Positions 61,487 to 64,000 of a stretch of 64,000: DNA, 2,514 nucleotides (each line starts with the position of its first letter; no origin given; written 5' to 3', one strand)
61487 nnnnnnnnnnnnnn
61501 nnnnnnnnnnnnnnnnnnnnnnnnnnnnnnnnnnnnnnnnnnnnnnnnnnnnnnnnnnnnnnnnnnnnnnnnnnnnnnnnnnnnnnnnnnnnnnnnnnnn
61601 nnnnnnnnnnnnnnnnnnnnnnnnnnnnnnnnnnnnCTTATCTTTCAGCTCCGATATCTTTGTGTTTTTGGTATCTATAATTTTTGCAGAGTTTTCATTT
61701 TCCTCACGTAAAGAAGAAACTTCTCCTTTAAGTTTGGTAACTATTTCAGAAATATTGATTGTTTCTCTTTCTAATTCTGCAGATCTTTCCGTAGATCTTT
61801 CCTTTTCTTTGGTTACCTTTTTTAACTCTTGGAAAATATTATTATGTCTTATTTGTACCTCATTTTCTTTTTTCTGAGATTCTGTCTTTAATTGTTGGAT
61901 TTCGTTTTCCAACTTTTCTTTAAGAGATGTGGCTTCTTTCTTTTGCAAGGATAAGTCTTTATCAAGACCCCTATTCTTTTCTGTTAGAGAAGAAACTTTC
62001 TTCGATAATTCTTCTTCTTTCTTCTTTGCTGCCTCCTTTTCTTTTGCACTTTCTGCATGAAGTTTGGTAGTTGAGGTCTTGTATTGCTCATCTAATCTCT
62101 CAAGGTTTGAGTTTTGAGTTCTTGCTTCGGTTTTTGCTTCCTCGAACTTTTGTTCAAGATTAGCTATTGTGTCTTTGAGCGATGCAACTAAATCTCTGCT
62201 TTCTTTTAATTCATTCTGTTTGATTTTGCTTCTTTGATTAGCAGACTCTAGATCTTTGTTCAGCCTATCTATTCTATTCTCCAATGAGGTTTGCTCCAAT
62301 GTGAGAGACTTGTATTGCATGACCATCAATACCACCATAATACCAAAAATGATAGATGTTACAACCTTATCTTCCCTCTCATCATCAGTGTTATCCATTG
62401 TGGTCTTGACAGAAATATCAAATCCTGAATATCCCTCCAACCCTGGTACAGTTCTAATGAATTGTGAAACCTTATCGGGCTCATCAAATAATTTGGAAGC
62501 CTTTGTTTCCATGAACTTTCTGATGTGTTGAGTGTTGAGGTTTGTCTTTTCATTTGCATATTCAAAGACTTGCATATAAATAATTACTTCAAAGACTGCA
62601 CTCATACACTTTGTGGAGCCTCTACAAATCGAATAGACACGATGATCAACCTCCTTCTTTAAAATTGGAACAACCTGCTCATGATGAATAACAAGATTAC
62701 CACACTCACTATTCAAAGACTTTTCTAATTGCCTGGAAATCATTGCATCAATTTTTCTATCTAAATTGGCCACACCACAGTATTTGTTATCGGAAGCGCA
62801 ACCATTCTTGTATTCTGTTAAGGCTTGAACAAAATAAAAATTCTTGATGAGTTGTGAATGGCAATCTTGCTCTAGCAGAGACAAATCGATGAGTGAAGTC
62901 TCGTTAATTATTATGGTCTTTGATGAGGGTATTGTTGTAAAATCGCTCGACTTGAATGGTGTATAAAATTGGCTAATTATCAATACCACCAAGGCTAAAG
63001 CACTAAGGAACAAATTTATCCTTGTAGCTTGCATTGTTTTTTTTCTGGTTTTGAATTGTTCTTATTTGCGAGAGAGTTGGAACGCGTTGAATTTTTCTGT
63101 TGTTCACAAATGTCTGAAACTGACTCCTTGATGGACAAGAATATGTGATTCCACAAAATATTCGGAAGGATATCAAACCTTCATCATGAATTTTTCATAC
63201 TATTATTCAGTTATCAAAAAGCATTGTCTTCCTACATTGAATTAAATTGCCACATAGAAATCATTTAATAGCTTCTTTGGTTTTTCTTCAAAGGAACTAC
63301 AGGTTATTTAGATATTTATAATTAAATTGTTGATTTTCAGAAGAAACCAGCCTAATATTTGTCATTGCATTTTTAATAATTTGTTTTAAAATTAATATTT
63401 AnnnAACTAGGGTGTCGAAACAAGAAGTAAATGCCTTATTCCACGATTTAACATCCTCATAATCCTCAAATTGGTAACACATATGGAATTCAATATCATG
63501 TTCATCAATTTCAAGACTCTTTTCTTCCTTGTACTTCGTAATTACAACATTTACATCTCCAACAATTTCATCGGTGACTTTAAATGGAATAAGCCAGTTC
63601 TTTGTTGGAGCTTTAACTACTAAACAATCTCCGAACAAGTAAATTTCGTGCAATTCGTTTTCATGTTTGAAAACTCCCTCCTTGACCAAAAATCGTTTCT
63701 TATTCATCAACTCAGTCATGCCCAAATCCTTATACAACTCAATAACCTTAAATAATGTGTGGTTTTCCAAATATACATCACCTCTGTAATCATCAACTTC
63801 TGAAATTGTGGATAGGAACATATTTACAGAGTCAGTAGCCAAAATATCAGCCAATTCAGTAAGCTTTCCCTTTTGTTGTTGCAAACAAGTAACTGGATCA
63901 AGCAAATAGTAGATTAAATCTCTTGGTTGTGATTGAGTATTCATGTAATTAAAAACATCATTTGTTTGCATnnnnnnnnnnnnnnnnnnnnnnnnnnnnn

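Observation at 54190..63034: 9-kb coiled-coil gene broken into four ORFs by three frame changes, two of which sit at a newly created ATG; a pseudogene, a repeat-collapse artefact, or a gene fissioning into pieces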

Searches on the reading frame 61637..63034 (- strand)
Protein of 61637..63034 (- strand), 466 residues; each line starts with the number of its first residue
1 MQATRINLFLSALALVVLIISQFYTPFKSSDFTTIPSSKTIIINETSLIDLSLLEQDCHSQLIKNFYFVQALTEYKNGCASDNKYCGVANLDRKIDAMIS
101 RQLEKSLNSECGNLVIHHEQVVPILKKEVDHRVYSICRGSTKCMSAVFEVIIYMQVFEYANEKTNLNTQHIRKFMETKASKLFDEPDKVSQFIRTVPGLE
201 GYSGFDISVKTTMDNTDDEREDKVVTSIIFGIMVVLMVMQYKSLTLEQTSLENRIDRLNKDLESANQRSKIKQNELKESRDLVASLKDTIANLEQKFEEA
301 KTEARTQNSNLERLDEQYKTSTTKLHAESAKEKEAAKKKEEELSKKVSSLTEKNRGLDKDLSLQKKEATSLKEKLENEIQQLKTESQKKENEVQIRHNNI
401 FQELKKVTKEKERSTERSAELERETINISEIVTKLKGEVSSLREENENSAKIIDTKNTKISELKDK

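Call 11: find_encoding_contigs(protein=window:61637-63034:-, flank=10000, max_places=6)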
Protein window:61637-63034:- (466 aa): no gene with exactly this product is on record in the collection.

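Call 12: find_encoding_contigs(protein=P0001, flank=10000, max_places=6)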
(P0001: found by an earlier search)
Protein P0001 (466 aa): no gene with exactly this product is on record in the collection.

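Call 13: search_protein_families(library=pfam, proteins=[window:61637-63034:-], max_evalue=0.01)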
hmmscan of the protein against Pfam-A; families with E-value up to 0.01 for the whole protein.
window:61637-63034:- (466 aa): 1 family
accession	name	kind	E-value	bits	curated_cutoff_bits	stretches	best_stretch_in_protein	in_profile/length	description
PF10473.14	CENP-F_leu_zip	-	0.002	18.6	34.5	0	402-464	38-100/140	Leucine-rich repeats of kinetochore protein Cenp-F/LEK1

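Call 38: find_related_loci(query=window:61637-63034:-, collection=metagenome_contigs, flank=10000)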
Query window:61637-63034:- (466 aa) in metagenome_contigs; peptide patterns used: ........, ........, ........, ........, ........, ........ (x = any residue, [..] = any of these).
600 stretches matched a pattern, but none encodes a relative of the query by tblastn (E <= 1e-3).

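Call 55: search_solved_structures(query=window:61637-63034:-, max_evalue=0.01)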
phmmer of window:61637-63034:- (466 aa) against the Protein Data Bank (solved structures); distinct sequences matched with E-value up to 0.01: 0.

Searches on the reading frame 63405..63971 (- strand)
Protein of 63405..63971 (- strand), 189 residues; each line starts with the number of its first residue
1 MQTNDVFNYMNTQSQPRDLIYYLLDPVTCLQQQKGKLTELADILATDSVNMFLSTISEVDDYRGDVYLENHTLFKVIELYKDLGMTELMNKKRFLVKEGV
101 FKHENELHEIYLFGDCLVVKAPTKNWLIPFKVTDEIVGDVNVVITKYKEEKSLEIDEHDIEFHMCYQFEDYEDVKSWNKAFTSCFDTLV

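Call 13: search_protein_families(library=pfam, proteins=[window:63405-63971:-], max_evalue=0.01)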
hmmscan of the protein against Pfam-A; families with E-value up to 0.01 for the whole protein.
window:63405-63971:- (189 aa): 1 family
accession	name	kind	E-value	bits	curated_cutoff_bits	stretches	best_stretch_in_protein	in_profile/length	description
PF24849.1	DUF7724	-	0.0048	17.4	27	0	150-181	11-42/88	Domain of unknown function (DUF7724)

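Call 48: list_cluster_members(proteins=[window:63405-63971:-, window:5372-10225:+, window:33401-34282:+, window:25884-26849:+, window:59157-59657:+, window:56903-57250:+, window:22-1332:-])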
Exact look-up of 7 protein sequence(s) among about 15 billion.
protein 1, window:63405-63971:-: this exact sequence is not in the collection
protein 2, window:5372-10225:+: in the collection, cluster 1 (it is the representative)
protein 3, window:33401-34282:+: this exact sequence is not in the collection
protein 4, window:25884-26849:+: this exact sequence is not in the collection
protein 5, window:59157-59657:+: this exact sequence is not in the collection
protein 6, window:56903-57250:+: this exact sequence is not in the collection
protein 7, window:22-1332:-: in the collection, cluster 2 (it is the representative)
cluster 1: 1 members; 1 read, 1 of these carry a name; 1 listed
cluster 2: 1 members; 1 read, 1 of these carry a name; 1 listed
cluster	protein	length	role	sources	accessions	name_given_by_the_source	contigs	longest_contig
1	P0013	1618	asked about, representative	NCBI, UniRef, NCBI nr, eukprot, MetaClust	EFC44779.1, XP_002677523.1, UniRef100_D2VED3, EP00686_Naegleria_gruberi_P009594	predicted protein [Naegleria gruberi] | Predicted protein n=1 Tax=Naegleria gruberi TaxID=5762 RepID=D2VED3_NAEGR | uncharacterized protein NAEGRDRAFT_79642 [Naegleria gruberi]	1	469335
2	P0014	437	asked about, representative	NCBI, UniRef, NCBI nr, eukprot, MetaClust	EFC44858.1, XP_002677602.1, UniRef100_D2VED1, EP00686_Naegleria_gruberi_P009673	predicted protein [Naegleria gruberi] | poly(ADP-ribose) glycohydrolase n=1 Tax=Naegleria gruberi TaxID=5762 RepID=D2VED1_NAEGR | uncharacterized protein NAEGRDRAFT_67236 [Naegleria gruberi]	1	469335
